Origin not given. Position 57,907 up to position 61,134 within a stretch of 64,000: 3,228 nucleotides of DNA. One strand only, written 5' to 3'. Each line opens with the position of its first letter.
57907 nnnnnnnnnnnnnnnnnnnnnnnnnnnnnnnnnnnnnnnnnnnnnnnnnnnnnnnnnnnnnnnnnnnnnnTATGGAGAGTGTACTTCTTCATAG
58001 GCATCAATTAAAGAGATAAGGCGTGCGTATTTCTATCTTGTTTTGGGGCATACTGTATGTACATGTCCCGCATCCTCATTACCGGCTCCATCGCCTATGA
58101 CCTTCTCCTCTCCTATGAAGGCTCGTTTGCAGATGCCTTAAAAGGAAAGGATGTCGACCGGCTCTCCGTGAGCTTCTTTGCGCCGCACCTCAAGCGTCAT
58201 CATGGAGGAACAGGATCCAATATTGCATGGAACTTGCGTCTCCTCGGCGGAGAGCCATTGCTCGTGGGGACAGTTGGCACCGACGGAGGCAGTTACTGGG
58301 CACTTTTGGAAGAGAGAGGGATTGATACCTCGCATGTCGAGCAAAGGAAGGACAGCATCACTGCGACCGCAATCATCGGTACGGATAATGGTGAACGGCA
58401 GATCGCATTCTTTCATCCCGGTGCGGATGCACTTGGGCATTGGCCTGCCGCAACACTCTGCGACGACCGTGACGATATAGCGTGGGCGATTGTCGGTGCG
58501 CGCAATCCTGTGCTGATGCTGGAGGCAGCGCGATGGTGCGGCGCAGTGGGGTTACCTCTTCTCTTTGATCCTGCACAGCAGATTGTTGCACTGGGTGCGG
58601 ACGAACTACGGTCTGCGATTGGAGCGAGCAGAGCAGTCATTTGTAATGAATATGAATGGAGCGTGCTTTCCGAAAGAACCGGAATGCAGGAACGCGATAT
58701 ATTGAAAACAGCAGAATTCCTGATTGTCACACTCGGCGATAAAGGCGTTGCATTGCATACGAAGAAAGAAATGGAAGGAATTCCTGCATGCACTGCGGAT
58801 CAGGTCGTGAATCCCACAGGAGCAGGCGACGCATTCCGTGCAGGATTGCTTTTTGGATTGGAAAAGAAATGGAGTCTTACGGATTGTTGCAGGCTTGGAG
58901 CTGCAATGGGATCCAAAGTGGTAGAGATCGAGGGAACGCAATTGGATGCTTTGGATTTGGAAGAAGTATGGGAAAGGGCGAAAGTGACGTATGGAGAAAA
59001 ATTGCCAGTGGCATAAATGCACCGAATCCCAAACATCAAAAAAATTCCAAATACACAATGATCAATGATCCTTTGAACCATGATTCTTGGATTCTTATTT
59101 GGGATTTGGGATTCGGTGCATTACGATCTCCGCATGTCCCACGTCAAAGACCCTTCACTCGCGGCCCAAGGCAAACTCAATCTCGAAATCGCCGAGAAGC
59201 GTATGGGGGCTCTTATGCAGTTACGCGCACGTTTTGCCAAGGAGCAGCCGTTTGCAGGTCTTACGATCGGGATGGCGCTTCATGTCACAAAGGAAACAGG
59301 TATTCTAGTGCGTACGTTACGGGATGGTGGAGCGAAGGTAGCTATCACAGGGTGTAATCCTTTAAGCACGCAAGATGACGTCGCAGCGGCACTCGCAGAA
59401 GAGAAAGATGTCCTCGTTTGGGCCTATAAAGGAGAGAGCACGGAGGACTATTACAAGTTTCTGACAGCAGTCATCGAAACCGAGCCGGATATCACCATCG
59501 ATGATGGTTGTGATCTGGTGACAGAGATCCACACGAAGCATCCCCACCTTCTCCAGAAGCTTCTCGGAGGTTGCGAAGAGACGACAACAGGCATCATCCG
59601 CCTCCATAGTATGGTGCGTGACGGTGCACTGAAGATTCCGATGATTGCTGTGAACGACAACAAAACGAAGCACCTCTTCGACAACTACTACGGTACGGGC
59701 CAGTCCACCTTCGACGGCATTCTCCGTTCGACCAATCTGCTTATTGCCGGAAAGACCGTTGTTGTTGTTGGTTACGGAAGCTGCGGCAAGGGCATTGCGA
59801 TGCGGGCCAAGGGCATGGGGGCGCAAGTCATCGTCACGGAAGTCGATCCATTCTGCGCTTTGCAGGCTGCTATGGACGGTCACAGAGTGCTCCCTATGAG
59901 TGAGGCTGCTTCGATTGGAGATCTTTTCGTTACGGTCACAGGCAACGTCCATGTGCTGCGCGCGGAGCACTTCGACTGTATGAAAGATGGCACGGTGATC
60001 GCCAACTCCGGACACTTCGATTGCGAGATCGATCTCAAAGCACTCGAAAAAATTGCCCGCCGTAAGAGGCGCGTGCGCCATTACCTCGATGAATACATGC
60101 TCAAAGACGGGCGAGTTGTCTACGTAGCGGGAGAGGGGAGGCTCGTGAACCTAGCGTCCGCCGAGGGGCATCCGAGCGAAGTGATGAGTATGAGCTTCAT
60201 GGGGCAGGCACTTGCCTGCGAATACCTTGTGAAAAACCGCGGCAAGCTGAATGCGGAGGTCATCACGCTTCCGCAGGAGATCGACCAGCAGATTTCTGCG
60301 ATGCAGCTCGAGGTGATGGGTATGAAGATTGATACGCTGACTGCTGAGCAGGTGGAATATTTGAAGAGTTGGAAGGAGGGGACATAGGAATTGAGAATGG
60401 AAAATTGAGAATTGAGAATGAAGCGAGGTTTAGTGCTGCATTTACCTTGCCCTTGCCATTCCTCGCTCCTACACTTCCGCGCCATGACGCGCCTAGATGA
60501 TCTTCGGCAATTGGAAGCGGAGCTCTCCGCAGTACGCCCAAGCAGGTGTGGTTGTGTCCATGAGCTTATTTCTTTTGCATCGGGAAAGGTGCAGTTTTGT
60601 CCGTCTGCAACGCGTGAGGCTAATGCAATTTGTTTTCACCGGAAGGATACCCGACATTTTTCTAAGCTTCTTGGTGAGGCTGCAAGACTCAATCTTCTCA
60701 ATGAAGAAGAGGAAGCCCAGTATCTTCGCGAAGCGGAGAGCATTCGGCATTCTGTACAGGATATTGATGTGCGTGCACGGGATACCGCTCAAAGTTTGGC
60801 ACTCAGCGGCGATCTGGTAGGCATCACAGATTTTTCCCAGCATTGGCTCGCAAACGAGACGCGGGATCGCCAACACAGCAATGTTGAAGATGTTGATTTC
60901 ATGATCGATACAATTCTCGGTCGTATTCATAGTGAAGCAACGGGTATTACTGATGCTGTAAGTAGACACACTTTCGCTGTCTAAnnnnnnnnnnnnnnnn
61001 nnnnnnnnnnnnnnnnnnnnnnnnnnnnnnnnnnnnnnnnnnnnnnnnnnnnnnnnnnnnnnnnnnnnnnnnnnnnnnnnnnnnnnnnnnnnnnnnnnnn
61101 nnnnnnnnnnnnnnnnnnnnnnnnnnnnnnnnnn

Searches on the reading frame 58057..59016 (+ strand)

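Call 9: search_protein_families(library=pfam, proteins=[window:58057-59016:+], max_evalue=0.1)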
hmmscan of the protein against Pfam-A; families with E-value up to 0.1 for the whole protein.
window:58057-59016:+ (319 aa): 1 family
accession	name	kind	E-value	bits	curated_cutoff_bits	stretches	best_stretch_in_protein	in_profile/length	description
PF00294.29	PfkB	-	3.2e-41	142.1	25.8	1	39-297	26-298/302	pfkB family carbohydrate kinase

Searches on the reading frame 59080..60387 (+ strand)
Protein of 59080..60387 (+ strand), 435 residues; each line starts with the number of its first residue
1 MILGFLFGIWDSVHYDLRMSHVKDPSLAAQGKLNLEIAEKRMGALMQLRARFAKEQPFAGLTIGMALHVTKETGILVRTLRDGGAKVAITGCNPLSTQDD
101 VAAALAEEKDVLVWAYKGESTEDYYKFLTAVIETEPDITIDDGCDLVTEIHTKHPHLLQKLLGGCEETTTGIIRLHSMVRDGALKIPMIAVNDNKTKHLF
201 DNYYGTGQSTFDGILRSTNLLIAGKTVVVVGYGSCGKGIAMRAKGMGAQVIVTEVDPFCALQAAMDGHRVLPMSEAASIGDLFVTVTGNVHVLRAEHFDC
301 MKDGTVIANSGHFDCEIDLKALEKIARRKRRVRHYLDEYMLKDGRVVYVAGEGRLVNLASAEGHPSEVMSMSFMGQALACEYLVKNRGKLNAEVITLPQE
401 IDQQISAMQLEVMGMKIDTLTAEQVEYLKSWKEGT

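Call 9: search_protein_families(library=pfam, proteins=[window:59080-60387:+], max_evalue=0.1)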
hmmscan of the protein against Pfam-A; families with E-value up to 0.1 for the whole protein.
window:59080-60387:+ (435 aa): 6 families
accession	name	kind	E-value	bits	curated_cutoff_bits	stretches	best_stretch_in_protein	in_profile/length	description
PF05221.23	AdoHcyase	-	7.1e-63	213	25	2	21-152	3-138/299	S-adenosyl-L-homocysteine hydrolase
PF00670.27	AdoHcyase_NAD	-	4.6e-55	186.6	27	1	202-362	1-161/162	S-adenosyl-L-homocysteine hydrolase, NAD binding domain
PF02826.25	2-Hacid_dh_C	-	1.3e-08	34.9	25.1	1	221-329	33-144/178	D-isomer specific 2-hydroxyacid dehydrogenase, NAD binding domain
PF07991.19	KARI_N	-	8.5e-07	29.1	20.6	1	222-314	2-98/165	Acetohydroxy acid isomeroreductase, NADPH-binding domain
PF02737.24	3HCDH_N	-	0.039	14.3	22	0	226-260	1-35/180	3-hydroxyacyl-CoA dehydrogenase, NAD binding domain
PF01262.27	AlaDh_PNT_C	-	0.099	12.5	23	0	223-258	27-62/214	Alanine dehydrogenase/PNT, C-terminal domain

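Call 12: find_encoding_contigs(protein=window:59134-60384:+, flank=6000, max_places=8)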
Protein window:59134-60384:+ (417 aa): no gene with exactly this product is on record in the collection.
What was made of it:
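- Tried and rejected: It is not on record (call 12).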

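Call 13: find_related_loci(query=window:59134-60384:+, collection=genome_contigs, flank=6000)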
Query window:59134-60384:+ (417 aa) in genome_contigs; peptide patterns used: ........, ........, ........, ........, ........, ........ (x = any residue, [..] = any of these).
600 stretches matched a pattern (row limit reached: there are more); 565 encode a relative of the query (tblastn E <= 1e-3); the best 80 are kept; 80 distinct loci.
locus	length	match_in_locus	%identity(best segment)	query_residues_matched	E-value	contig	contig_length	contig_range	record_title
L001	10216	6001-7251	90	1-417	0e+0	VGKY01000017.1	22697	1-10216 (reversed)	MAG: Candidatus Peribacteria bacterium isolate K_Offshore_120m_m1_009 K_Offshore_120m_m1_009_Ga0194131_10003985, whole g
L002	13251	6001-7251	83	1-417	0e+0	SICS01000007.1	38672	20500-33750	MAG: Candidatus Peribacteria bacterium isolate Baikal-deep-G211 BACOMB-C4471, whole genome shotgun sequence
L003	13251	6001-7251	82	1-417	0e+0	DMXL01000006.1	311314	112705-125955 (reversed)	MAG TPA_asm: Candidatus Peribacteria bacterium isolate UBA11694 contig_64, whole genome shotgun sequence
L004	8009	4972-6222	81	1-417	0e+0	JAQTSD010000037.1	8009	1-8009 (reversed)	MAG: Candidatus Peribacteraceae bacterium isolate STB_179 NODE_25193_length_8009_cov_3.858285_Sandtown_B, whole genome s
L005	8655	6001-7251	81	1-417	0e+0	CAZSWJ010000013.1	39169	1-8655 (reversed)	MAG TPA_asm: uncultured Candidatus Peribacteria bacterium isolate SRP150892_co2_42 genome assembly, contig: NODE_1197_le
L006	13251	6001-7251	80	1-417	0e+0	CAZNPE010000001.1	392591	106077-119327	MAG TPA_asm: uncultured Candidatus Peribacteria bacterium isolate SRP342105_co1_493 genome assembly, contig: NODE_10_len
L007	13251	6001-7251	81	1-417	0e+0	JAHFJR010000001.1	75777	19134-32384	MAG: Candidatus Peribacteria bacterium isolate nzgw390 NODE_192_length_75778_cov_5.008195, whole genome shotgun sequence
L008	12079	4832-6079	80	1-417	0e+0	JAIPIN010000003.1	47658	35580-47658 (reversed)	MAG: Kiritimatiellales bacterium isolate Tobar13.5m-G78 Tobar13-5m-C831, whole genome shotgun sequence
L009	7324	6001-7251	83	1-417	0e+0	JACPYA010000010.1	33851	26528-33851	MAG: Candidatus Peregrinibacteria bacterium isolate NC_groundwater_851_Pr1_B-0.1um_56_11 Montesol18_Bp1_scaffold_30101,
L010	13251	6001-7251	80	1-417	0e+0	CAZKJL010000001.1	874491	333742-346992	MAG TPA_asm: uncultured Candidatus Peribacteria bacterium isolate SRP292972_co1_59 genome assembly, contig: NODE_6_lengt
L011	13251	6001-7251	81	1-417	0e+0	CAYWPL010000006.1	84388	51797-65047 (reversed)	MAG TPA_asm: uncultured Candidatus Peribacteria bacterium isolate SRP192515_co2_160 genome assembly, contig: NODE_155_le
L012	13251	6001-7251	81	1-417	0e+0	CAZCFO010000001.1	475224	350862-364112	MAG TPA_asm: uncultured Candidatus Peribacteria bacterium isolate SRP292972_co3_91 genome assembly, contig: NODE_19_leng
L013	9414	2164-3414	83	1-417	0e+0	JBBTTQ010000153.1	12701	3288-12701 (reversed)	MAG: Patescibacteria group bacterium isolate H52-bin023_1 H52_bin023_1_000000000153, whole genome shotgun sequence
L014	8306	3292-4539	82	1-417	0e+0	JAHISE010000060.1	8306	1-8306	MAG: Patescibacteria group bacterium isolate MM_PC_MetaG.mb.158 MM_PC_MetaG.mb.158_k141_523577, whole genome shotgun seq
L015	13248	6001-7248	82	1-417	0e+0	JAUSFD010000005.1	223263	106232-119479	MAG: Candidatus Peregrinibacteria bacterium isolate E14_maxbin.275 E14_k141_714799, whole genome shotgun sequence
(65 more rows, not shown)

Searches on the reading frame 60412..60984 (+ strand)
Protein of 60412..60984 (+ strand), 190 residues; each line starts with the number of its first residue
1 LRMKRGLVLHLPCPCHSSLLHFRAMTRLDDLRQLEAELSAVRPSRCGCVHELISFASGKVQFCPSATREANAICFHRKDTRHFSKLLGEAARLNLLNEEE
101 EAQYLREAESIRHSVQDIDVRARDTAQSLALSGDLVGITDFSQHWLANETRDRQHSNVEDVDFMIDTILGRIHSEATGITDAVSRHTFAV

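Call 9: search_protein_families(library=pfam, proteins=[window:60412-60984:+], max_evalue=0.1)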
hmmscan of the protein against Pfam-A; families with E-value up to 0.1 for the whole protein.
window:60412-60984:+ (190 aa): 1 family
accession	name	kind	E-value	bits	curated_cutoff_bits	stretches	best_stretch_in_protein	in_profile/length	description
PF17338.8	GP88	-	0.048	13.9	24.4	1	53-105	28-79/230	Gene product 88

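Call 38: find_homologous_proteins(query=window:60484-60981:+)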
Query window:60484-60981:+ (166 aa): 2 proteins with E <= 0.001 among 106 candidates.
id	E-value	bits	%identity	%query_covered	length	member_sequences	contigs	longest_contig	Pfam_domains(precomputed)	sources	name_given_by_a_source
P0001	6.9e-102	356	99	100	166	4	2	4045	-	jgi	jgi:hypothetical protein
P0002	2.7e-32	130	45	94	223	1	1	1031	-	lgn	-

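Call 39: find_encoding_contigs(protein=P0001, flank=10000, max_places=10)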
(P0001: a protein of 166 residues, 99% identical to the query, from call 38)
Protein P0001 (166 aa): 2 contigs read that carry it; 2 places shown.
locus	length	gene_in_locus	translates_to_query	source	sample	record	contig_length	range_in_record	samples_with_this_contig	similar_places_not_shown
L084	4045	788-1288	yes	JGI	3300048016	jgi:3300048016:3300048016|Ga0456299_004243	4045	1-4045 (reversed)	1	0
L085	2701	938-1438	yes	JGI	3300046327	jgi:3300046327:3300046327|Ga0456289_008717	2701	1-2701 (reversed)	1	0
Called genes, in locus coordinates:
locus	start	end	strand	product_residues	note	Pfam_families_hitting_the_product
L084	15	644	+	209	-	PF00670:AdoHcyase_NAD, PF02826:2-Hacid_dh_C (faint), PF05221:AdoHcyase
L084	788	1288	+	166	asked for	-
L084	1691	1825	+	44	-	-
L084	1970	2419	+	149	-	-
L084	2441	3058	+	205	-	-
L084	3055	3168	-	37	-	-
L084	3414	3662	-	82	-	-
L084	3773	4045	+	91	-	?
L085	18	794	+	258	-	PF05221:AdoHcyase, PF02826:2-Hacid_dh_C, PF00670:AdoHcyase_NAD, PF07991:KARI_N (weak)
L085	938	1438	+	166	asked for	-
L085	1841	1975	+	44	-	-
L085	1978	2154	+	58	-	-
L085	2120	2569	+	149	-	-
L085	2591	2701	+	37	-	?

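Call 40: find_encoding_contigs(protein=P0002, flank=10000, max_places=10)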
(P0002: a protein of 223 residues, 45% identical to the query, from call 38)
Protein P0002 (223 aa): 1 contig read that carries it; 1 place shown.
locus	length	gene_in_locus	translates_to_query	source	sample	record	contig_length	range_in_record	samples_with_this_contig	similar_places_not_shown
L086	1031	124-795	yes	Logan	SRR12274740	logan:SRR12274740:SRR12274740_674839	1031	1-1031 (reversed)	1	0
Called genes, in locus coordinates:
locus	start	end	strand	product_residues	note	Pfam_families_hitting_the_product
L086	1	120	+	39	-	?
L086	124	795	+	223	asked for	-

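Call 56: search_protein_families(library=ncbifam, proteins=[window:60484-60981:+, L084:1970-2416:+, L084:2441-3055:+], max_evalue=1)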
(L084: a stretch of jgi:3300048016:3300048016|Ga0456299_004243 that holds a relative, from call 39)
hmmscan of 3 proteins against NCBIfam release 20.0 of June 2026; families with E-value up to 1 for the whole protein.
window:60484-60981:+ (166 aa): 0 families

L084:1970-2416:+ (149 aa): 0 families

L084:2441-3055:+ (205 aa): 0 families

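Call 62: search_protein_families(library=pfam, proteins=[L084:1970-2416:+, L084:2441-3055:+], max_evalue=1)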
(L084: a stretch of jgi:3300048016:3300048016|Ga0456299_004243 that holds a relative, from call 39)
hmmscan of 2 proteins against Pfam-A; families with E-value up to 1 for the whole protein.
L084:1970-2416:+ (149 aa): 1 family
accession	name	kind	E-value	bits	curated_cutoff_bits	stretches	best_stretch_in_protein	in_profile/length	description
PF25053.1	DUF7791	-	0.069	13.4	28.1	1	30-102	16-89/162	Domain of unknown function (DUF7791)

L084:2441-3055:+ (205 aa): 2 families
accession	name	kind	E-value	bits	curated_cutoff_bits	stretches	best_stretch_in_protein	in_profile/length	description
PF13581.12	HATPase_c_2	-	5.4e-05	23.7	27.4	1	65-159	11-104/127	Histidine kinase-like ATPase domain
PF02518.31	HATPase_c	-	0.00084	20.2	26.4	1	91-164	12-82/111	Histidine kinase-, DNA gyrase B-, and HSP90-like ATPase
